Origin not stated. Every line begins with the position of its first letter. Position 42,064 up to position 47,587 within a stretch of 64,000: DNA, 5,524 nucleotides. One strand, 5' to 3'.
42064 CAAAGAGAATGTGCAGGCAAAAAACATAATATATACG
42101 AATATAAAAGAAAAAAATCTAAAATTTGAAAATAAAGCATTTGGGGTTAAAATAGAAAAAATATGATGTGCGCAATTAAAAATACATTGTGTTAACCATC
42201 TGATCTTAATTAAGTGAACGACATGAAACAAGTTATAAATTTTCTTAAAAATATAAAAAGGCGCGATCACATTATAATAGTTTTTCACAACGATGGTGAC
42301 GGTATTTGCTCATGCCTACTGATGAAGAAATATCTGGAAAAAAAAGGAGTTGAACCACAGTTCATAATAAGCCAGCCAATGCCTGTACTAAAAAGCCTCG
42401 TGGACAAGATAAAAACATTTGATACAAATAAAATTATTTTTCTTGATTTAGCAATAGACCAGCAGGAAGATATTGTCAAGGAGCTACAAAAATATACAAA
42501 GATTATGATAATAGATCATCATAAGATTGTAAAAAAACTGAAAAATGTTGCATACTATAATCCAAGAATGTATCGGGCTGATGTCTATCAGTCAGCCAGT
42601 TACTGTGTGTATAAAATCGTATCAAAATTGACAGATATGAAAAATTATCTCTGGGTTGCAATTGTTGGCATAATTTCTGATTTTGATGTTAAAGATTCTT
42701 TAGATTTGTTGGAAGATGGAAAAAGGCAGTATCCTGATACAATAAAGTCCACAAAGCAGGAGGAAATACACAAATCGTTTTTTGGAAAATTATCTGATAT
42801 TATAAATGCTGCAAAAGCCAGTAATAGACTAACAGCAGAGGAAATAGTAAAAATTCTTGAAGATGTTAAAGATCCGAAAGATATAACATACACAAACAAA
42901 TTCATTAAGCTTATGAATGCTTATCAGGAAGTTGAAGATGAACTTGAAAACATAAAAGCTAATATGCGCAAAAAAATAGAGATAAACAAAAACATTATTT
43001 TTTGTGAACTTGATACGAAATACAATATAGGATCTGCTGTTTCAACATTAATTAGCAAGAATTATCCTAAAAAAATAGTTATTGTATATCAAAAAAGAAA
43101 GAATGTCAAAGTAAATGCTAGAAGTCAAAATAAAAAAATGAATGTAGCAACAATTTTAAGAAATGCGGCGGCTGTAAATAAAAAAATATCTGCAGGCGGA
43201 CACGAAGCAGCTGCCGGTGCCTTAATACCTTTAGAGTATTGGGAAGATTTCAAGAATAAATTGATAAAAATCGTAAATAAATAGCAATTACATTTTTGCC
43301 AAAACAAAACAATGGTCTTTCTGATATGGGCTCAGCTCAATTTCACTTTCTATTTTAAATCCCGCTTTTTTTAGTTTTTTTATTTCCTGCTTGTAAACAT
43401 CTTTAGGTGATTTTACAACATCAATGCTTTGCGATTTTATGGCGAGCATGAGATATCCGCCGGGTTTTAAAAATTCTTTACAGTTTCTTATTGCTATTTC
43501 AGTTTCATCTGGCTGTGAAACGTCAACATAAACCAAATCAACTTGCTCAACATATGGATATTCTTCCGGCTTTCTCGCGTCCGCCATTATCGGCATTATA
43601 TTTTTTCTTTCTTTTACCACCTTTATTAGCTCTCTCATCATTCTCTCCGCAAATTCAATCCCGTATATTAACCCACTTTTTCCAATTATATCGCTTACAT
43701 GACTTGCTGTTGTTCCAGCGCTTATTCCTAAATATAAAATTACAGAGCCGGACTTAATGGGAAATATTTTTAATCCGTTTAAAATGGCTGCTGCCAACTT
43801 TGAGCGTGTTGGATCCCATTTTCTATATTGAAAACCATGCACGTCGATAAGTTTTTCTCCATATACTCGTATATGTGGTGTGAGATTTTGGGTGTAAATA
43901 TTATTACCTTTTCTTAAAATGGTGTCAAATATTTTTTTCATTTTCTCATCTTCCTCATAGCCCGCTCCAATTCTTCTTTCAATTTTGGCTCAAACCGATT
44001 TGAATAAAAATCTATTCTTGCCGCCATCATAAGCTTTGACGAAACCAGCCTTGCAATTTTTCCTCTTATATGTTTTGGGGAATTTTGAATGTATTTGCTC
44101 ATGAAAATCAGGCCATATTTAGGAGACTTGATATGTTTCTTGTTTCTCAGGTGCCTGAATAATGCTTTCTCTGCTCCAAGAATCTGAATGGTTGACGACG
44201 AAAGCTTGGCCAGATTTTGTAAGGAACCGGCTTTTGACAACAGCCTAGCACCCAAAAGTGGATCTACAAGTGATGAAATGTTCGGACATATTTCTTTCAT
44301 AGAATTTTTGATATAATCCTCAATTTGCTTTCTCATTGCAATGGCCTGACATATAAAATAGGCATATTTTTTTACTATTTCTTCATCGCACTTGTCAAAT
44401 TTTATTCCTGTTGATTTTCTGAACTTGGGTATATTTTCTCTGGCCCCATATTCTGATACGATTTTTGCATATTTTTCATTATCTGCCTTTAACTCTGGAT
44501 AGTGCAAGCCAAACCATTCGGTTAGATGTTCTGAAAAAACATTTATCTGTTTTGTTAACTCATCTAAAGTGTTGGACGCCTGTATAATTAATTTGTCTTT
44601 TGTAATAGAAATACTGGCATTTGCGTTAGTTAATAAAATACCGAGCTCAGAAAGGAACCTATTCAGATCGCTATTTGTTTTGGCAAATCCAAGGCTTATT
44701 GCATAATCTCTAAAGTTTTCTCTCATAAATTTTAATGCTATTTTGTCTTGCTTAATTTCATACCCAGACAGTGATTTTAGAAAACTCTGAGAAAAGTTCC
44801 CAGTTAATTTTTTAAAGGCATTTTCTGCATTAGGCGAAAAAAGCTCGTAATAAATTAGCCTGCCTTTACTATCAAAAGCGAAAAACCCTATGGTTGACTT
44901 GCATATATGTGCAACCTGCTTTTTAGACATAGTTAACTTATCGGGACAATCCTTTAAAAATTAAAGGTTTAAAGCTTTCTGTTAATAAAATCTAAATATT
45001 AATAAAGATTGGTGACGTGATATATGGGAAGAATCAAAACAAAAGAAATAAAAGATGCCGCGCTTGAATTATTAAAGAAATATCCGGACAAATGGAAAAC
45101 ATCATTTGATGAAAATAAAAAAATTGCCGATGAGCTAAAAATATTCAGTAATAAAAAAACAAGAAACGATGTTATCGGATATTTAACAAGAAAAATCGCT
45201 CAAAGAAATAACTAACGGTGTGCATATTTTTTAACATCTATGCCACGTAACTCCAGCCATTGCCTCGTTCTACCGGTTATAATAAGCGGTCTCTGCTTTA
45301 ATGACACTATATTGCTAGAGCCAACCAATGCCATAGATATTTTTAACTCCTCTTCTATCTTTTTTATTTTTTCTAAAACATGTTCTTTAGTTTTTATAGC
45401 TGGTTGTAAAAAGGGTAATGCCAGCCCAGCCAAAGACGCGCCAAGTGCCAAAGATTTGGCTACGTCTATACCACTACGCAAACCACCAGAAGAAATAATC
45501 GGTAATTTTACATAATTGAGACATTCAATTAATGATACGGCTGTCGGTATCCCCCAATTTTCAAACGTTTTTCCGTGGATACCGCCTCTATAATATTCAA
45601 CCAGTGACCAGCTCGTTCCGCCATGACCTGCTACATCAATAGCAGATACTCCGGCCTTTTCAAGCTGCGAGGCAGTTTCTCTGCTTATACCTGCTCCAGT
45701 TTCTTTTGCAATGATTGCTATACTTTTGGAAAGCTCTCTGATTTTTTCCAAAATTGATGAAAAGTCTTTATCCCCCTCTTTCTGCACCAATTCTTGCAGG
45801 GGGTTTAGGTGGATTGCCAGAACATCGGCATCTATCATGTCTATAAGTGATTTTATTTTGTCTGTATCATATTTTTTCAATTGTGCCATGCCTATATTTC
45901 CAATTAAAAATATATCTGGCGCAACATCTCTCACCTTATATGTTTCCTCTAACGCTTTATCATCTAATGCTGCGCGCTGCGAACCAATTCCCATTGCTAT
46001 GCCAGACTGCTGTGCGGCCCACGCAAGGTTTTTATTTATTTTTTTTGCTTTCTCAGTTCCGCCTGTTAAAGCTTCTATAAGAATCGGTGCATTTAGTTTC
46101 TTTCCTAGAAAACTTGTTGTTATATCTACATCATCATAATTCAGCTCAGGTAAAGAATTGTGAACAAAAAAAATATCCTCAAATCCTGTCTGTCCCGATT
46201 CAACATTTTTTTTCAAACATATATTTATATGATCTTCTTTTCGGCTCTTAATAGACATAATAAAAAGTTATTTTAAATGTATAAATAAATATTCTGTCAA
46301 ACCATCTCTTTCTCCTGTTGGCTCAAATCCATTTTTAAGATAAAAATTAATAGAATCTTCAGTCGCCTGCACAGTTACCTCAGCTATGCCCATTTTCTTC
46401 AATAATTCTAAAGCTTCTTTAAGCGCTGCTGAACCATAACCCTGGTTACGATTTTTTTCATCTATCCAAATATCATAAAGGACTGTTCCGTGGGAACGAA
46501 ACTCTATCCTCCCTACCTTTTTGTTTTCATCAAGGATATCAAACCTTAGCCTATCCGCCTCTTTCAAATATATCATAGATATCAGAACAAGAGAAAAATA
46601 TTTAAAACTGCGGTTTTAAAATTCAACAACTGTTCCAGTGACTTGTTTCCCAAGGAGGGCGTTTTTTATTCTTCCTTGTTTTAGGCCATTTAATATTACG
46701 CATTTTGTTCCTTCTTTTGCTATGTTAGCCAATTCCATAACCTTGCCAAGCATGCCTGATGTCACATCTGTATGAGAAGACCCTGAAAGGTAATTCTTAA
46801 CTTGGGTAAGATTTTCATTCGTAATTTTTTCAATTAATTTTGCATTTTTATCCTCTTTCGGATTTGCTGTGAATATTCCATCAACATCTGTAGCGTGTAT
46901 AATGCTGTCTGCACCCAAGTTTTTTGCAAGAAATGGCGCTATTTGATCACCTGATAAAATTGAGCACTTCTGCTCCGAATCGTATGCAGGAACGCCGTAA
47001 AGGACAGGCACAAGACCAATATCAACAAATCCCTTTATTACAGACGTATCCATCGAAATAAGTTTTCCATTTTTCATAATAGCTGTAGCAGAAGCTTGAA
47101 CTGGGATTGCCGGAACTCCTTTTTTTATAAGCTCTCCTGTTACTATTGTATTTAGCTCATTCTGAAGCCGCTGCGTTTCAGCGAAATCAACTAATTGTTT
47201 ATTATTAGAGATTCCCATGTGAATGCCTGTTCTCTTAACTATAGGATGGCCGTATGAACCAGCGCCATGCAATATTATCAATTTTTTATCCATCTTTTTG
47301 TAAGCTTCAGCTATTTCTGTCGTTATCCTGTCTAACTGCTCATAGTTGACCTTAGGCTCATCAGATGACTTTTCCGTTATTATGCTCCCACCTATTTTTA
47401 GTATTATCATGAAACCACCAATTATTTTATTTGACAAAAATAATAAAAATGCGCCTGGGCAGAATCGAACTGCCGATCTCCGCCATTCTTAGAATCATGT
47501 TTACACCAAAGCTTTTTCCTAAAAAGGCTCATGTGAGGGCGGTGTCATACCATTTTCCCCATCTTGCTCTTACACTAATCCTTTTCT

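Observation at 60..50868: Every tRNA gene in the window is interrupted: 7 tRNAs carry 13 predicted inserts, mostly at non-canonical positions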

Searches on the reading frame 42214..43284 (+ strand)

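Call 18: search_protein_families(library=pfam, proteins=[window:42214-43284:+], max_evalue=0.0001)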
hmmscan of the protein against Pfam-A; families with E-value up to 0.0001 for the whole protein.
window:42214-43284:+ (356 aa): 2 families
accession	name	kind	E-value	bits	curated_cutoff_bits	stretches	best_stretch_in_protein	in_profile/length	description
PF01368.27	DHH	-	1e-14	55.3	28.1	1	19-138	1-104/125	DHH family, N-terminal domain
PF02272.25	DHHA1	-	3.1e-12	47.3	25.9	1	271-355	17-101/102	DHHA1 domain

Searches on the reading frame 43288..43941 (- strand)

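Call 18: search_protein_families(library=pfam, proteins=[window:43288-43941:-], max_evalue=0.0001)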
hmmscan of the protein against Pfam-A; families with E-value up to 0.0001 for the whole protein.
window:43288-43941:- (217 aa): 3 families
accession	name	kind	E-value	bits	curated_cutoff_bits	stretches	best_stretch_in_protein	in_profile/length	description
PF01269.23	Fibrillarin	-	5.3e-88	294.4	27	1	3-216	9-224/227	Fibrillarin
PF01135.25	PCMT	-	7.9e-06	26.2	20.3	1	49-181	61-189/210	Protein-L-isoaspartate(D-aspartate) O-methyltransferase (PCMT)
PF13649.12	Methyltransf_25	-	9.7e-06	26.6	27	1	68-162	1-97/97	Methyltransferase domain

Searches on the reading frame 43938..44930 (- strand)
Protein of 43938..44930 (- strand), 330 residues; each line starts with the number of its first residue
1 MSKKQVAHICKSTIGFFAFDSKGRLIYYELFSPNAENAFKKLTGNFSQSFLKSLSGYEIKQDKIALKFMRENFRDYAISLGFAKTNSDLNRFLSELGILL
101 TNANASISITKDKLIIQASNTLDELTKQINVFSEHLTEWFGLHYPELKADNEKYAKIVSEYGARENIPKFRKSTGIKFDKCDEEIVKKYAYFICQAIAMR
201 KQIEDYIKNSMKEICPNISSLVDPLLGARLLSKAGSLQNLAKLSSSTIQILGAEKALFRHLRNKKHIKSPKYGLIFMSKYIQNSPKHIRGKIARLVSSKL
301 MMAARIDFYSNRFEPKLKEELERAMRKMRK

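Call 18: search_protein_families(library=pfam, proteins=[window:43938-44930:-], max_evalue=0.0001)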
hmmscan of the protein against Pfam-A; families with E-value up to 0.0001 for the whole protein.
window:43938-44930:- (330 aa): 2 families
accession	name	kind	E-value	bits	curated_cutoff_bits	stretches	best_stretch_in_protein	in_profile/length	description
PF01798.23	Nop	-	9.6e-56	189.2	25.4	1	122-327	2-228/228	snoRNA binding domain, fibrillarin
PF21572.2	Nop5_56-rel_N_Arc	-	6.8e-07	30.1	27.8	0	59-101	81-123/128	Archaeal Nop5/56-rel, N-terminal domain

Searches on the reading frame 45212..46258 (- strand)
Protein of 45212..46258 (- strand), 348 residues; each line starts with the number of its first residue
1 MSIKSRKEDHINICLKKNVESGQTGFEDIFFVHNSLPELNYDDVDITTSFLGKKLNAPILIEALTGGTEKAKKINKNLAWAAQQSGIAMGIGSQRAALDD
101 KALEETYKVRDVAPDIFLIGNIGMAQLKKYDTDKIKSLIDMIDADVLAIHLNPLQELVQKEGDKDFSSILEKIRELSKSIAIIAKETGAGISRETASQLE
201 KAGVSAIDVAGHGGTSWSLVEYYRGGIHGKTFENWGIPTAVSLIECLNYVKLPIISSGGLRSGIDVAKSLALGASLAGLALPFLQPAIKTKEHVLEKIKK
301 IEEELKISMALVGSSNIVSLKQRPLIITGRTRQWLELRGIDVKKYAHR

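Call 18: search_protein_families(library=pfam, proteins=[window:45212-46258:-], max_evalue=0.0001)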
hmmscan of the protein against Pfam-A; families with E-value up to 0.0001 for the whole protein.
window:45212-46258:- (348 aa): 4 families
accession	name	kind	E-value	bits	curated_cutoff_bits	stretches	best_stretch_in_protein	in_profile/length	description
PF01070.24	FMN_dh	-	5.5e-22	78.7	24.9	1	172-323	212-346/350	FMN-dependent dehydrogenase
PF00478.31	IMPDH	-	3.7e-07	29.9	25.6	1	26-276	4-232/345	IMP dehydrogenase / GMP reductase domain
PF01645.23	Glu_synthase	-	5.6e-06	26.2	20.4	1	163-279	188-303/369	Conserved region in glutamate synthase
PF01180.27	DHO_dh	-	5.7e-05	22.9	27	0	224-299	214-288/291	Dihydroorotate dehydrogenase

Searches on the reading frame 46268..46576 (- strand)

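Call 24: search_protein_families(library=pfam, proteins=[window:46268-46576:-], max_evalue=0.0001)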
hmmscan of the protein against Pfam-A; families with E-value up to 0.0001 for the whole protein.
window:46268-46576:- (102 aa): 3 families
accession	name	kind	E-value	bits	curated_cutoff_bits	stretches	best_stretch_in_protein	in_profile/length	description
PF00583.31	Acetyltransf_1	-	1.7e-10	41.7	20.7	1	11-84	35-116/116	Acetyltransferase (GNAT) family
PF13508.13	Acetyltransf_7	-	3e-10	40.8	27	1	16-86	10-84/84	Acetyltransferase (GNAT) domain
PF13673.13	Acetyltransf_10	-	4.9e-10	39.9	23.6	1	16-90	38-113/128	Acetyltransferase (GNAT) domain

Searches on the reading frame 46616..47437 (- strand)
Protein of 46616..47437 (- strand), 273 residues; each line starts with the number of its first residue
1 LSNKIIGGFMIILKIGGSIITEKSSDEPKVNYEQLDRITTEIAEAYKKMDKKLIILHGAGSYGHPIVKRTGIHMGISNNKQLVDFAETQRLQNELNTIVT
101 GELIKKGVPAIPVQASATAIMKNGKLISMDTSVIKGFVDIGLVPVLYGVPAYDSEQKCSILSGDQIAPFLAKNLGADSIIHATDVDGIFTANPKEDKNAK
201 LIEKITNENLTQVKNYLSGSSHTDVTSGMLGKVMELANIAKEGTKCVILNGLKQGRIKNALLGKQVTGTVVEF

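Call 24: search_protein_families(library=pfam, proteins=[window:46616-47437:-], max_evalue=0.0001)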
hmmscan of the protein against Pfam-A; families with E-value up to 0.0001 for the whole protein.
window:46616-47437:- (273 aa): 1 family
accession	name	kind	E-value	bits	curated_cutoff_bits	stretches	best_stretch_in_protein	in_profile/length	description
PF00696.33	AA_kinase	-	2.5e-44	152.2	24.9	1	10-250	2-234/234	Amino acid kinase family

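Call 45: find_related_loci(query=window:46616-47437:-, collection=metagenome_contigs, flank=6000)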
Query window:46616-47437:- (273 aa) in metagenome_contigs; peptide patterns used: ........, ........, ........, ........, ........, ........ (x = any residue, [..] = any of these).
168 stretches matched a pattern; 19 encode a relative of the query (tblastn E <= 1e-3); 19 distinct loci.
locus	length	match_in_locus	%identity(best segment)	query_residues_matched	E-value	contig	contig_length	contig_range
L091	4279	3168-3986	99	1-273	0e+0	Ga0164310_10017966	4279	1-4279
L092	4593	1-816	100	2-273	0e+0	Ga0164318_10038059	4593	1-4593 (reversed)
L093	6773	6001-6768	54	10-266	1e-90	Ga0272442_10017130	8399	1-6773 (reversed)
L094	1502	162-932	38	10-271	3e-60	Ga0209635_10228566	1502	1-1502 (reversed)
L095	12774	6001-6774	38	10-271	2e-53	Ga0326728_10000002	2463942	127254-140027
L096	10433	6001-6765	39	12-271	9e-53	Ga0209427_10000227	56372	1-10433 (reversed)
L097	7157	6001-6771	38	10-271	5e-52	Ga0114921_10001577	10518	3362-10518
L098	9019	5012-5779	35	10-272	2e-49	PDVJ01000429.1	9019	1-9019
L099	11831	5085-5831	38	10-272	5e-49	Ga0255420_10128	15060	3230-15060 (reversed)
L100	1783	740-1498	38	12-272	2e-49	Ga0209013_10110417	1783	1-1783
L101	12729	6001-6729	38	11-266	5e-42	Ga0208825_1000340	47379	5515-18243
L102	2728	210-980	32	10-263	5e-33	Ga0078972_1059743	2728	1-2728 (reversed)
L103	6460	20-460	37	120-272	2e-25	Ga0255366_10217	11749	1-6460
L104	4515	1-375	42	147-272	8e-25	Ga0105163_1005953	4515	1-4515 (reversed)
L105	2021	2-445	38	118-262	4e-21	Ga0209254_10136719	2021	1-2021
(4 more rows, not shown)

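Call 48: find_homologous_proteins(query=window:46616-47437:-, max_evalue=1e-20)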
Query window:46616-47437:- (273 aa): 797 proteins with E <= 1e-20 among 1766 candidates; the best 120 are listed.
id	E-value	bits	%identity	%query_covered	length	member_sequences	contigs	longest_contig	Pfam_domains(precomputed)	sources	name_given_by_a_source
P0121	1.2e-160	551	98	97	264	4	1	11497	PF00696.34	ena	-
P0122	1.2e-136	472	83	97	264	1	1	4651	PF00696.34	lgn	-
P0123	3.0e-103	363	64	97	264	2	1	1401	PF00696.34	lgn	-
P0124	4.0e-100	352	63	96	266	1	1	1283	PF00696.34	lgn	-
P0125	6.3e-99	349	62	97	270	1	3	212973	PF00696.34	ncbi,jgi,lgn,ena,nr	ncbi:amino acid kinase [Candidatus Micrarchaeota archaeon]|nr:MAG: amino acid kinase [Candidatus Mic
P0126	6.4e-99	349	63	96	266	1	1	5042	PF00696.34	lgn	-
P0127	1.2e-98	348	63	96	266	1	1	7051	PF00696.34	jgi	-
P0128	1.6e-98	347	62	96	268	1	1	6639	PF00696.34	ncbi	-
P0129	1.7e-98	347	63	97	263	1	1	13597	PF00696.34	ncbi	-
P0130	3.7e-98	346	63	96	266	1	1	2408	PF00696.34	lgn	-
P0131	4.7e-98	346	63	97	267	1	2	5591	PF00696.34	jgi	jgi:isopentenyl phosphate kinase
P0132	7.0e-98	345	62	96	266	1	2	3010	PF00696.34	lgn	-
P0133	8.3e-98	345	60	96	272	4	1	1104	PF00696.34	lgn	-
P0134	8.4e-98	345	62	96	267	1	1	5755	PF00696.34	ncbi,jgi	jgi:isopentenyl phosphate kinase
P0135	9.5e-98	345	63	96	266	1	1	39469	PF00696.34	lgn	-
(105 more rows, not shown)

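Call 49: find_encoding_contigs(protein=P0122, flank=10000, max_places=2)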
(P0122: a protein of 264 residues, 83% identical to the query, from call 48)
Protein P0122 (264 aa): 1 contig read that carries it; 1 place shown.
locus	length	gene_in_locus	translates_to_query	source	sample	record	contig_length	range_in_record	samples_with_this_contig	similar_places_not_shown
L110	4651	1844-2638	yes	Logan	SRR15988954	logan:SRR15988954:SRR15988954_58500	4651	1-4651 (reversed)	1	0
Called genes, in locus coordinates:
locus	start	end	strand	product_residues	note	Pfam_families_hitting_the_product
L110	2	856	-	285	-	?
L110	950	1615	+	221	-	PF00696:AA_kinase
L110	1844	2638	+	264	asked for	PF00696:AA_kinase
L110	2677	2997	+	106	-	PF00583:Acetyltransf_1 (weak), PF13673:Acetyltransf_10, PF13508:Acetyltransf_7 (weak)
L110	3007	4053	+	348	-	PF01070:FMN_dh (weak), PF00478:IMPDH (faint), PF01070:FMN_dh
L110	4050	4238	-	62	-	PF00833:Ribosomal_S17e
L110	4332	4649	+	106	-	?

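Call 50: find_encoding_contigs(protein=P0121, flank=10000, max_places=2)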
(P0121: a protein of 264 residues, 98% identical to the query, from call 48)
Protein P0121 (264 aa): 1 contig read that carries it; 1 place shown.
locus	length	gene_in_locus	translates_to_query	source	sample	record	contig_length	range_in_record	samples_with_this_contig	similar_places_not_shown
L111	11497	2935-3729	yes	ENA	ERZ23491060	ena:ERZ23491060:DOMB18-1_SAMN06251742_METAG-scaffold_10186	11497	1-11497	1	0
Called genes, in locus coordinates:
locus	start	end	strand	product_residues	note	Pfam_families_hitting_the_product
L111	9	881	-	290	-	PF01326:PPDK_N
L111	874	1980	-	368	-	PF01326:PPDK_N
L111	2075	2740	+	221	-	PF00696:AA_kinase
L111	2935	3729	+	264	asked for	PF00696:AA_kinase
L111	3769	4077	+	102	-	PF00583:Acetyltransf_1, PF13673:Acetyltransf_10, PF13508:Acetyltransf_7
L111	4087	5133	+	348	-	PF00478:IMPDH (faint), PF01645:Glu_synthase (weak), PF01070:FMN_dh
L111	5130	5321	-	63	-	PF00833:Ribosomal_S17e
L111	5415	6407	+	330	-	PF21572:Nop5_56-rel_N_Arc (faint), PF01798:Nop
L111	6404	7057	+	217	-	PF01269:Fibrillarin, PF01135:PCMT (weak), PF13649:Methyltransf_25 (weak)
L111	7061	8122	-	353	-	PF01368:DHH, PF02272:DHHA1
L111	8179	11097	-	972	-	PF00133:tRNA-synt_1, PF01406:tRNA-synt_1e (faint), PF09334:tRNA-synt_1g, PF08264:Anticodon_1, PF19302:DUF5915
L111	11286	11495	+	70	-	?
